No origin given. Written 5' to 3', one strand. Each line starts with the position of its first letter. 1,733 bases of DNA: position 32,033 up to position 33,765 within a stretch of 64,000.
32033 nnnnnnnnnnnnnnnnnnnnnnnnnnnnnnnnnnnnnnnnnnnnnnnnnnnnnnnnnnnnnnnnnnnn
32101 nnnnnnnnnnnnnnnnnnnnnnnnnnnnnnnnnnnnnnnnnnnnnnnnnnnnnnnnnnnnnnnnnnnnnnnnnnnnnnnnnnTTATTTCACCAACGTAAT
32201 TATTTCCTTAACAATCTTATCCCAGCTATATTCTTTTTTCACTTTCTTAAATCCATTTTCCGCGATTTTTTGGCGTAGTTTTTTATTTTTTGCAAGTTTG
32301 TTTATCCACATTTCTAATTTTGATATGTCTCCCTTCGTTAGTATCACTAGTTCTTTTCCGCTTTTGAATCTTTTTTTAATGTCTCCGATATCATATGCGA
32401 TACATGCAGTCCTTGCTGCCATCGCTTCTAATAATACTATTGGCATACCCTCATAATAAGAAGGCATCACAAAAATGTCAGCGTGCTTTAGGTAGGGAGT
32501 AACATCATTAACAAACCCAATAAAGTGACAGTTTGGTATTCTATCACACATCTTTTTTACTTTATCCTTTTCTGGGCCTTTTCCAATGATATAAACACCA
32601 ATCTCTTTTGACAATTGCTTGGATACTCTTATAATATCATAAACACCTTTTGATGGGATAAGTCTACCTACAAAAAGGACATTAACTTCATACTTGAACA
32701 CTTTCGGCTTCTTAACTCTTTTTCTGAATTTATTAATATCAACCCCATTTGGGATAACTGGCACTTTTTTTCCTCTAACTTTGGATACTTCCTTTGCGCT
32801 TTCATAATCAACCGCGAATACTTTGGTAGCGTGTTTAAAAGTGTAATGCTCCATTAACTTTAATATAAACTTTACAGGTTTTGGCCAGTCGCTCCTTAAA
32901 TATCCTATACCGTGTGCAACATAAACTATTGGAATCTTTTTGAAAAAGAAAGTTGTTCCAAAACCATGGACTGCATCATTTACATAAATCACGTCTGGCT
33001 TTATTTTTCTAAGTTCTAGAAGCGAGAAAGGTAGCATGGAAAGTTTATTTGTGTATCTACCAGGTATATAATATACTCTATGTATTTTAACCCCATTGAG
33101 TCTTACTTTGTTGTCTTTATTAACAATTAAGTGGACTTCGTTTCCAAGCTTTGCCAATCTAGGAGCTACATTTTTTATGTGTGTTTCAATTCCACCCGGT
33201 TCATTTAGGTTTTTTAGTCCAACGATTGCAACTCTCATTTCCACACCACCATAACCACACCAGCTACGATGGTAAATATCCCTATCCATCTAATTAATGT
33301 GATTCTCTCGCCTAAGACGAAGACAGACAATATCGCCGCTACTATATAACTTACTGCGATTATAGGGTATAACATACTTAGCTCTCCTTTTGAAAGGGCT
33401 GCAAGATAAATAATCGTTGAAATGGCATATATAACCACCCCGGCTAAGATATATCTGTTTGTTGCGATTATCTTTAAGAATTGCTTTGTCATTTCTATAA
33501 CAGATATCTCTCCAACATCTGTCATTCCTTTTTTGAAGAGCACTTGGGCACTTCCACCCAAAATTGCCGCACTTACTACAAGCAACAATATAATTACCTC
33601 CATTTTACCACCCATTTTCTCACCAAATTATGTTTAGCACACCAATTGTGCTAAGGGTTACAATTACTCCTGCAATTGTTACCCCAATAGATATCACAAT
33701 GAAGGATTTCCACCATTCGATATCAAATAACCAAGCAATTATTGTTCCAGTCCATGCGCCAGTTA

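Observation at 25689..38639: Compact N-glycosylation (agl) cluster with pyruvyl transferase and two small membrane proteins; matches the heavily sequon-decorated protease at the window start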

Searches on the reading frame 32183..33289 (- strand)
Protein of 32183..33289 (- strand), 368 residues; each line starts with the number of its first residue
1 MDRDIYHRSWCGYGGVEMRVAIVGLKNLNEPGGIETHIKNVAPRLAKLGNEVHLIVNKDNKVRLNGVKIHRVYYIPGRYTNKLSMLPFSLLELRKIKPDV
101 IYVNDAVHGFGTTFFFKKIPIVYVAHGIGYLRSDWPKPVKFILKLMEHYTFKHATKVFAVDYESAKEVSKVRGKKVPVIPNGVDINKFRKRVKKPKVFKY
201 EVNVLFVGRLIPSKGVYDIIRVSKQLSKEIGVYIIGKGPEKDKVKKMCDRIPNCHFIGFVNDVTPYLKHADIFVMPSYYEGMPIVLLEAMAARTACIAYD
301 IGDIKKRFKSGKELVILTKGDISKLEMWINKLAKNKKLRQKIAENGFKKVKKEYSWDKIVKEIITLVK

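Call 3: search_protein_families(library=pfam, proteins=[window:32183-33289:-], max_evalue=0.01)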
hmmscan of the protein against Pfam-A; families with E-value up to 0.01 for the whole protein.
window:32183-33289:- (368 aa): 8 families
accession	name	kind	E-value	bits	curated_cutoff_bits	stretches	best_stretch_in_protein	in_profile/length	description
PF00534.26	Glycos_transf_1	-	1.7e-32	112.7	26.4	1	196-348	10-171/172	Glycosyl transferases group 1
PF13692.12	Glyco_trans_1_4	-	1.9e-28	100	27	1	203-334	3-141/142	Glycosyl transferases group 1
PF13439.12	Glyco_transf_4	-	6.2e-23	82.1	28.5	1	31-186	1-169/170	Glycosyltransferase Family 4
PF13579.12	Glyco_trans_4_4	-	2.7e-10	41.2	29.7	1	32-182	1-158/158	Glycosyl transferase 4-like domain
PF13524.12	Glyco_trans_1_2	-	1e-08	35.7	25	1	228-364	13-143/144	Glycosyl transferase-like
PF13477.12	Glyco_trans_4_2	-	2.5e-08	34.6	23.4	1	35-159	10-137/139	Glycosyl transferase 4-like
PF20706.3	GT4-conflict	-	3.5e-07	30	26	1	165-295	158-307/385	Family 4 Glycosyltransferase in conflict systems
PF17833.7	pre-PUA_NIP7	-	0.0039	17.9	23.1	0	38-89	9-58/80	NIP7/UPF0113, pre-PUA domain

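Call 11: search_protein_families(library=ncbifam, proteins=[window:32183-33289:-], max_evalue=0.001)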
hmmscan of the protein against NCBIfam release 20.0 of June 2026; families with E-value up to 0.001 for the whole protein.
window:32183-33289:- (368 aa): 38 families (the best 25 are shown)
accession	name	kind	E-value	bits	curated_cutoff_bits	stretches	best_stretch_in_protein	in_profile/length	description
NF047684.1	TeichurnBiosyTuaC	equivalog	3.8e-36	124.9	550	1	85-361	96-380/391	teichuronic acid biosynthesis protein TuaC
TIGR03999.1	thiol_BshA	equivalog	8.8e-26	90.7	273.7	1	163-362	154-365/375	N-acetyl-alpha-D-glucosaminyl L-malate synthase BshA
TIGR02149.1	glgA_Coryne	subfamily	9.2e-26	90.9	302.4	1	119-366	107-386/391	glycogen synthase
TIGR03088.1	stp2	hypoth_equivalog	1.2e-22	80.5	409.05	1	169-364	155-367/374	TIGR03088 family PEP-CTERM/XrtA system glycosyltransferase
NF038298.1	EPS_HpsO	equivalog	4e-19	68.7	575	1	79-365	68-382/388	hormogonium polysaccharide biosynthesis glycosyltransferase HpsO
NF041876.1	EPS_EpsE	equivalog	1.4e-18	67.4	400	1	164-357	176-383/389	exopolysaccharide biosynthesis GT4 family glycosyltransferase EpsE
NF038295.1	EPS_HpsP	equivalog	7.3e-18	64.7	550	1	146-366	147-383/388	hormogonium polysaccharide biosynthesis glycosyltransferase HpsP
NF050056.1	ProtGlycPglH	equivalog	1.3e-17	63.9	600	1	142-368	126-351/354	GalNAc-alpha-(1->4)-GalNAc-alpha-(1->3)-diNAcBac-PP-undecaprenol alpha-1,4-N-acetyl-D-galactosaminyltransferase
TIGR03087.1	stp1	hypoth_equivalog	3.7e-17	62.6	316.65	1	150-366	172-393/397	TIGR03087 family PEP-CTERM/XrtA system glycosyltransferase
NF047880.1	glyco_SdgA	exception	7.4e-16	57.8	800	1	115-361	235-481/488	serine-aspartate repeat adhesin O-glycosyltransferase SdgA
NF053513.1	Gtran_IagA_BgsA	equivalog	1.4e-15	57.1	460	1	174-361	127-322/333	LTA glycolipid anchor biosynthesis glycosyltransferase, IagA/BgsA family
NF050063.1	ProtGlycPglJ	equivalog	1.6e-15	57.2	500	1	170-364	164-360/363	N-acetylgalactosamine-N,N'-diacetylbacillosaminyl-diphospho-undecaprenol 4-alpha-N-acetylgalactosaminyltransferase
TIGR04063.1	stp3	hypoth_equivalog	2.4e-14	53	442.05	1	144-361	148-386/397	TIGR04063 family PEP-CTERM/XrtA system glycosyltransferase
NF038011.1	PelF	equivalog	6.2e-14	51.9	100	1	126-308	234-422/489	GT4 family glycosyltransferase PelF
NF038229.1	Glyco4_Geo_Pelo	equivalog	1.2e-13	50.9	400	1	148-366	104-332/338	GPMC system family 4 glycosyltransferase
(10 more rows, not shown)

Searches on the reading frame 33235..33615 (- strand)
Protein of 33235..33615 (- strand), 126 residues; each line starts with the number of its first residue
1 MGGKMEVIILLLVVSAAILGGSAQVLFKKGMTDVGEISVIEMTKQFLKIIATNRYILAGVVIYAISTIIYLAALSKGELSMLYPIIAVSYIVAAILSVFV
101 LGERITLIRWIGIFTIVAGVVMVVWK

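Call 3: search_protein_families(library=pfam, proteins=[window:33235-33615:-], max_evalue=0.01)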
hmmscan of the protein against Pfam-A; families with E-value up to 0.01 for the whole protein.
window:33235-33615:- (126 aa): 5 families
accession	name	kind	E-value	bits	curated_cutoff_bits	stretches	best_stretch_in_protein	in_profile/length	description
PF00892.27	EamA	-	4.5e-09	37.1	28.2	1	53-124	63-134/135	EamA-like transporter family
PF05653.20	Mg_trans_NIPA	-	5.4e-06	26.2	26.2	1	8-124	5-120/295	Magnesium transporter NIPA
PF10639.15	TMEM234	-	3.4e-05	24.4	30.1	1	15-124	3-113/113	Putative transmembrane family 234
PF04142.21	Nuc_sug_transp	-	0.0022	17.6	27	1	38-125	68-155/315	Nucleotide-sugar transporter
PF03151.22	TPT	-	0.0072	16.2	30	1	52-123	64-135/291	Triose-phosphate Transporter family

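Call 11: search_protein_families(library=ncbifam, proteins=[window:33235-33615:-], max_evalue=0.001)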
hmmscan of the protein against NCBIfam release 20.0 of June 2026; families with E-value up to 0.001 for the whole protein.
window:33235-33615:- (126 aa): 2 families
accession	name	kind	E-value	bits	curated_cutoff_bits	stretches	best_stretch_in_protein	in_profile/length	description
NF002816.2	PRK02971.1-2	equivalog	1.8e-12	47.7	99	1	14-124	4-117/120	4-amino-4-deoxy-L-arabinose-phosphoundecaprenol flippase subunit ArnF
TIGR03340.1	phn_DUF6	hypoth_equivalog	3.1e-06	27.1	288.15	1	60-123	66-133/281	phosphonate utilization associated putative membrane protein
